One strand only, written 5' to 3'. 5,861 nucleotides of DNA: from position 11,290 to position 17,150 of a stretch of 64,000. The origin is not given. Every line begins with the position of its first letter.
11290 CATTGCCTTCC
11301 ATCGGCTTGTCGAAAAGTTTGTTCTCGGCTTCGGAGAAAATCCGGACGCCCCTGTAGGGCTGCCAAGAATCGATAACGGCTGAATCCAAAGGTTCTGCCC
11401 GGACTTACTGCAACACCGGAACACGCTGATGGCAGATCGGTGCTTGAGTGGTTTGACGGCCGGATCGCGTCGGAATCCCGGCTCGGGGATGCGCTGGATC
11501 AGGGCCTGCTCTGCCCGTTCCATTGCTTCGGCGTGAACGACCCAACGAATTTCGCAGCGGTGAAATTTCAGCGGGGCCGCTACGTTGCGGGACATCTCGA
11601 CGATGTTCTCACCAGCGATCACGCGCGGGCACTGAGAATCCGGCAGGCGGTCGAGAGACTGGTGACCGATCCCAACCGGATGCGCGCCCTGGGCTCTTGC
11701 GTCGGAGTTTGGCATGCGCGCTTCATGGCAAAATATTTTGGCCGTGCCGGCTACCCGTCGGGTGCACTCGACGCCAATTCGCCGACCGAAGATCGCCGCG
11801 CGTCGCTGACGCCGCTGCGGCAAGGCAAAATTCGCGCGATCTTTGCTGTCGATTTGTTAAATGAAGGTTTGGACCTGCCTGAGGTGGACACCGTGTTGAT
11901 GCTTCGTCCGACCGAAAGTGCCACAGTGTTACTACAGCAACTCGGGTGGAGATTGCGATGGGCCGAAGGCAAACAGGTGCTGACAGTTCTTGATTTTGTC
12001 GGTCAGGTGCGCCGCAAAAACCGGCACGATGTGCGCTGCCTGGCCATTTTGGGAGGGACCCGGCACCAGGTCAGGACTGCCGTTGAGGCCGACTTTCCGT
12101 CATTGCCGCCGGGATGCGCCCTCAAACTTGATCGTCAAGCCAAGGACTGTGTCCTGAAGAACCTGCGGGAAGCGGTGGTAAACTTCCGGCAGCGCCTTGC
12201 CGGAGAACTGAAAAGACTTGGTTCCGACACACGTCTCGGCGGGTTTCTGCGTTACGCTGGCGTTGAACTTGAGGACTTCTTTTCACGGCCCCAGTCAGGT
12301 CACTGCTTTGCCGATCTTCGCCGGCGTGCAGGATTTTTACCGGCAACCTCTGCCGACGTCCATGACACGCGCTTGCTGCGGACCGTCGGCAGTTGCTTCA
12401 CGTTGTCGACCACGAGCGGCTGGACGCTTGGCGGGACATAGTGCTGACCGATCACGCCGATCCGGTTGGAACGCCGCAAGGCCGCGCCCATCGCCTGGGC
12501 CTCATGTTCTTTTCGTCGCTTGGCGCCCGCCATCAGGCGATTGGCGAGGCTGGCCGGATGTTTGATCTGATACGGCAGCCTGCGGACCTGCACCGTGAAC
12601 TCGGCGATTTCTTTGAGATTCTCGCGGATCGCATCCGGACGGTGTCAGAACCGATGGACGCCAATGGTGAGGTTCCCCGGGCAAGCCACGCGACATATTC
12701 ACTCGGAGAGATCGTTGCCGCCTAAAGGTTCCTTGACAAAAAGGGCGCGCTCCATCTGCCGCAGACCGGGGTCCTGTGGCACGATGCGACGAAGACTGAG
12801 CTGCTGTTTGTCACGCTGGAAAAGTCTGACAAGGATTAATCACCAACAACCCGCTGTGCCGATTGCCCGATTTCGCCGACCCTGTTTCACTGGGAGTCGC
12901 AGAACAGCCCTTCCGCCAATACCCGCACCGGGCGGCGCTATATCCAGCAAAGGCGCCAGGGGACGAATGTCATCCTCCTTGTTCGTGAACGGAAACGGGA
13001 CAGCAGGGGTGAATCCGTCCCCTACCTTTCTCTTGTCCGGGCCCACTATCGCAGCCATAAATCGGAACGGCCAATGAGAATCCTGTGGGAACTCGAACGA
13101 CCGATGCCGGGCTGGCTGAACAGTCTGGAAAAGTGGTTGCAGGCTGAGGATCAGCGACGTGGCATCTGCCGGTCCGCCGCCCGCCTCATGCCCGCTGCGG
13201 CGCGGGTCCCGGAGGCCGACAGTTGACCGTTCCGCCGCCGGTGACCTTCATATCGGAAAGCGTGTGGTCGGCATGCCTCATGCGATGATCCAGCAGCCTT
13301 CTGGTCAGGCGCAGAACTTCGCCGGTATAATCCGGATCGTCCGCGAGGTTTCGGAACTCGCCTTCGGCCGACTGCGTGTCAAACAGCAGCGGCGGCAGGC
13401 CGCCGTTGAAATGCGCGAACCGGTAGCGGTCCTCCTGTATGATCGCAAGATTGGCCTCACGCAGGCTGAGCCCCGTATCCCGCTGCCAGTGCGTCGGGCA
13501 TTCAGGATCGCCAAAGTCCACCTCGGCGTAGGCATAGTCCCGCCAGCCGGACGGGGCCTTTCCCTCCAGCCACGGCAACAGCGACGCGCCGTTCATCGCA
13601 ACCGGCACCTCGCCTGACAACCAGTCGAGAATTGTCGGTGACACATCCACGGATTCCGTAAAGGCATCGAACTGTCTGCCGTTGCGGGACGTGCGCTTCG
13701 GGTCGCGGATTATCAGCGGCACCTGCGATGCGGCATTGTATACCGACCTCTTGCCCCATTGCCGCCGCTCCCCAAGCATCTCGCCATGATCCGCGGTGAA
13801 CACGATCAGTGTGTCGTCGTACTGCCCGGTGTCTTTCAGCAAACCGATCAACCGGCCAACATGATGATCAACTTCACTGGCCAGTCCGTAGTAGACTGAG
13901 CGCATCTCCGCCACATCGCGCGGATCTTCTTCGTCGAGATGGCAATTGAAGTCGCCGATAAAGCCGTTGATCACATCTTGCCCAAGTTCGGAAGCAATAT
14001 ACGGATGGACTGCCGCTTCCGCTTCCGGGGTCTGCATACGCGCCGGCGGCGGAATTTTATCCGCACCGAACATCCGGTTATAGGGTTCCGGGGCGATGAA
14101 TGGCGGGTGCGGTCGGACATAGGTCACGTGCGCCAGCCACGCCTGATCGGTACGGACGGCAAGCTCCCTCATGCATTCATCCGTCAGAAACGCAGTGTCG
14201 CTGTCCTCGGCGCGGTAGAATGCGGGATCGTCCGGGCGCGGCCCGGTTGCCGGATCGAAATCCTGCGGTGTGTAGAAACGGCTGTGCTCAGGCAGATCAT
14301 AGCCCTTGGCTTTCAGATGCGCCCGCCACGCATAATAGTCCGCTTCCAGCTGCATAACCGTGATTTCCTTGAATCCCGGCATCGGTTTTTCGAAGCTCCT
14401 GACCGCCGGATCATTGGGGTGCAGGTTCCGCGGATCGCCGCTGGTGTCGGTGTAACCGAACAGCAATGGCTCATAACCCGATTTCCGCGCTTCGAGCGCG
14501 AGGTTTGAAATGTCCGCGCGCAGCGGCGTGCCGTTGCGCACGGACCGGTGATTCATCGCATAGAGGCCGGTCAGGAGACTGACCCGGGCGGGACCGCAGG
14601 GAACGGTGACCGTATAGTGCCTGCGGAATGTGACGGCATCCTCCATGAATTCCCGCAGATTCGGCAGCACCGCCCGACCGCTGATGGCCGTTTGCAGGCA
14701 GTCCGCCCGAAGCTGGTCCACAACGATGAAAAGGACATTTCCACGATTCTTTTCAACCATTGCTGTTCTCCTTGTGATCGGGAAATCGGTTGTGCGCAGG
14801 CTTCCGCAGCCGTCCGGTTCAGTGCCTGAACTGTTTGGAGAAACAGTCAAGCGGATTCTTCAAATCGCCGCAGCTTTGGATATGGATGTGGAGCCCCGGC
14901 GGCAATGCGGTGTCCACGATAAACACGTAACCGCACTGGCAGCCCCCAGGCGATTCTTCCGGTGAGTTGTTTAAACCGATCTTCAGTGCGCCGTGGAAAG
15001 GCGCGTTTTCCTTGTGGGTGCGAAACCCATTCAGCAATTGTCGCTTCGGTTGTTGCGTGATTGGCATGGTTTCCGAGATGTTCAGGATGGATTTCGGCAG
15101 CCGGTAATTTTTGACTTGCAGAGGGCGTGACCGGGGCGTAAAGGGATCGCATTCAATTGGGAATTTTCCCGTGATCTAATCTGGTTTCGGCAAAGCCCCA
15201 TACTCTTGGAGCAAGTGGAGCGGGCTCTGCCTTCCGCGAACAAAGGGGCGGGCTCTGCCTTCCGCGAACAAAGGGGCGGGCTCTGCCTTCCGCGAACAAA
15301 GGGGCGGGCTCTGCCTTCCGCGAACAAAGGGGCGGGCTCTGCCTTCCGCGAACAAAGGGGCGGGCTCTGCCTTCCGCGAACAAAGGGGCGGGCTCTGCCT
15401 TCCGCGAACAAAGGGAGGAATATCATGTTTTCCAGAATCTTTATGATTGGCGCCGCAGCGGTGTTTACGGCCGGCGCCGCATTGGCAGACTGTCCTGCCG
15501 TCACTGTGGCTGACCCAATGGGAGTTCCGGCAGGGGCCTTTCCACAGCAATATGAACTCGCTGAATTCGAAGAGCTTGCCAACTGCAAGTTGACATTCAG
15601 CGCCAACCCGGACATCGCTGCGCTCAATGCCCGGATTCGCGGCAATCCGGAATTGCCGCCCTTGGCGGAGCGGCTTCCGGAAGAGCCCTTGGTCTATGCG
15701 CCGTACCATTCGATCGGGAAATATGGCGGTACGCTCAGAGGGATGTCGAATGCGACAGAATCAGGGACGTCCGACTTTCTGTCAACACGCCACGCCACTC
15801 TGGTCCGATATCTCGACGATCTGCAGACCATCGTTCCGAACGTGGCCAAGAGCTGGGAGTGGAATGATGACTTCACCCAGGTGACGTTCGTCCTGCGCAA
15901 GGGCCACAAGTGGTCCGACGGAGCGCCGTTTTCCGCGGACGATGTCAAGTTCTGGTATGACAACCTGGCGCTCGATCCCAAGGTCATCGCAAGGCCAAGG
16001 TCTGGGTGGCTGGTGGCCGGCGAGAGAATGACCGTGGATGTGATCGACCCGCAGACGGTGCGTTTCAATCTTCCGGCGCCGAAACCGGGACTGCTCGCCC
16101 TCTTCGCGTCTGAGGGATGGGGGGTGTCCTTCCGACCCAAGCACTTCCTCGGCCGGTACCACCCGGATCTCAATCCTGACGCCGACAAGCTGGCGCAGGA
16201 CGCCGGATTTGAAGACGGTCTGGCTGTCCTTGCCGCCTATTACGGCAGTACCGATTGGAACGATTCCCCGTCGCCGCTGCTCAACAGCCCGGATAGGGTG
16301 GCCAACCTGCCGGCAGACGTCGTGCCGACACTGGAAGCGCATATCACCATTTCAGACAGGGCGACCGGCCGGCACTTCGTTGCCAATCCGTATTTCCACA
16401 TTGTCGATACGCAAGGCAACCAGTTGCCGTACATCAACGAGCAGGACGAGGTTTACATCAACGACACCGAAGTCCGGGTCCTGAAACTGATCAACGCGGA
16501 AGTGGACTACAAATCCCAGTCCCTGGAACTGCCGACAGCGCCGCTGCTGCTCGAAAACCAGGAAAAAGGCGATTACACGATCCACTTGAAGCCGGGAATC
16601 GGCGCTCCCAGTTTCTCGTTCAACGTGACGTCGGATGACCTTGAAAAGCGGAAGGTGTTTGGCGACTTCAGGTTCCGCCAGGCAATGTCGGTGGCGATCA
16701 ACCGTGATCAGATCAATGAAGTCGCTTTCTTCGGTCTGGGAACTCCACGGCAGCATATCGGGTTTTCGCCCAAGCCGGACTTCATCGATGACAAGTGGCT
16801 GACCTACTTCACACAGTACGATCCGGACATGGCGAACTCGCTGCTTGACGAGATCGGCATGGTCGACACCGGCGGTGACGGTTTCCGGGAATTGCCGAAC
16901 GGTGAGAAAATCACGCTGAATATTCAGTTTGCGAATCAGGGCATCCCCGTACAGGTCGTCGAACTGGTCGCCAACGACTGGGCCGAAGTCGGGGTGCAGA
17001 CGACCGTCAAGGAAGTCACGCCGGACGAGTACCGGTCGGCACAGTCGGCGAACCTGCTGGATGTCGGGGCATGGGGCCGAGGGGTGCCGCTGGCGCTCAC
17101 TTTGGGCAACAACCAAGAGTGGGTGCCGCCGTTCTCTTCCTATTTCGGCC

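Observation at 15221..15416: Seven perfect 28-bp tandem repeats forming the 5' leader of the Dpp-type importer operon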

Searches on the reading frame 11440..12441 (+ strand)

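Call 5: search_protein_families(library=pfam, proteins=[window:11440-12441:+])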
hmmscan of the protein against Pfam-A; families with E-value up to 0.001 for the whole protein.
window:11440-12441:+ (333 aa): 1 family
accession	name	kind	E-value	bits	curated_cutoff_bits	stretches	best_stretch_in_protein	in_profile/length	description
PF00271.37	Helicase_C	-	9.9e-12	45.5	23.5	1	97-169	31-104/110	Helicase conserved C-terminal domain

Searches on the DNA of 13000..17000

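Call 8: search_rna_families(source=window, start=13000, end=17000, threshold=evalue, max_evalue=1, show_alignments=3)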
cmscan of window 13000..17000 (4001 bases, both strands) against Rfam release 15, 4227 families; matches with E-value up to 1: 2.
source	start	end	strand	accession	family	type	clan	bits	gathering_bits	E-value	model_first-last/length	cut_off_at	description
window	14781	14933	+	RF02966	DUF3268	Gene; sRNA;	-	22.4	65.3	0.29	1-121/121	no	DUF3268 RNA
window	16868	16921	+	RF01136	sR28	Gene; snRNA; snoRNA; CD-box;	-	19.6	39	0.053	1-55/55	no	Small nucleolar RNA sR28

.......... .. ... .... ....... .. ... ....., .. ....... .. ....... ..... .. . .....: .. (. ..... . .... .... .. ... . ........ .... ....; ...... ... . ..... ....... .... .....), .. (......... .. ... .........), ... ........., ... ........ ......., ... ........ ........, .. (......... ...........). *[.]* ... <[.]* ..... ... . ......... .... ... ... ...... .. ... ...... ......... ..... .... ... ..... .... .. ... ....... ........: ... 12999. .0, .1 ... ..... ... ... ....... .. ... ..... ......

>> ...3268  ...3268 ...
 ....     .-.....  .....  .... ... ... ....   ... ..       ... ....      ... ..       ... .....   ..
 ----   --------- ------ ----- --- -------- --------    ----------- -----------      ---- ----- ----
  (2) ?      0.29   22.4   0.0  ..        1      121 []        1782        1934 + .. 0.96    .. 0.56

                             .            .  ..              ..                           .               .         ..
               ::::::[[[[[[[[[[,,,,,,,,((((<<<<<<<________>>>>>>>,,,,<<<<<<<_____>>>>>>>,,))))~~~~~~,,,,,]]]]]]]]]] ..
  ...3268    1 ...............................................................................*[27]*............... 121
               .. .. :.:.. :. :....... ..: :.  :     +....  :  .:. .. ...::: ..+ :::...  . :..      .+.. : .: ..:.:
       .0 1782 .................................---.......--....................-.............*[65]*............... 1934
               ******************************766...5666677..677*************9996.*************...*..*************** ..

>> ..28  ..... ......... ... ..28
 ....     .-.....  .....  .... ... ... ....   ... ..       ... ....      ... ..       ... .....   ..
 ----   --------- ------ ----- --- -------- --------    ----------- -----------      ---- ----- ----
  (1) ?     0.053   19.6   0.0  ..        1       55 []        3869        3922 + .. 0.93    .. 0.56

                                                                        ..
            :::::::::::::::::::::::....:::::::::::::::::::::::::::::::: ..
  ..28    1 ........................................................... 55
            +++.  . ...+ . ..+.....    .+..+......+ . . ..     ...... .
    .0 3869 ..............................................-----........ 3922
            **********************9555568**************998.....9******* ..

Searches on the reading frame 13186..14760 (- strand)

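Call 5: search_protein_families(library=pfam, proteins=[window:13186-14760:-])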
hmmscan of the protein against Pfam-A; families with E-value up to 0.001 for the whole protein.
window:13186-14760:- (524 aa): 3 families
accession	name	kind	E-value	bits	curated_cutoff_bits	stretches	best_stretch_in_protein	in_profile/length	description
PF00884.28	Sulfatase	-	1e-42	147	25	1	8-381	2-299/301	Sulfatase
PF16347.10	SGSH_C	-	6e-15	56.2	29.3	1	330-493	1-152/154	N-sulphoglucosamine sulphohydrolase, C-terminal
PF01663.27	Phosphodiest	-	1.4e-11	45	23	1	9-77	1-66/342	Type I phosphodiesterase / nucleotide pyrophosphatase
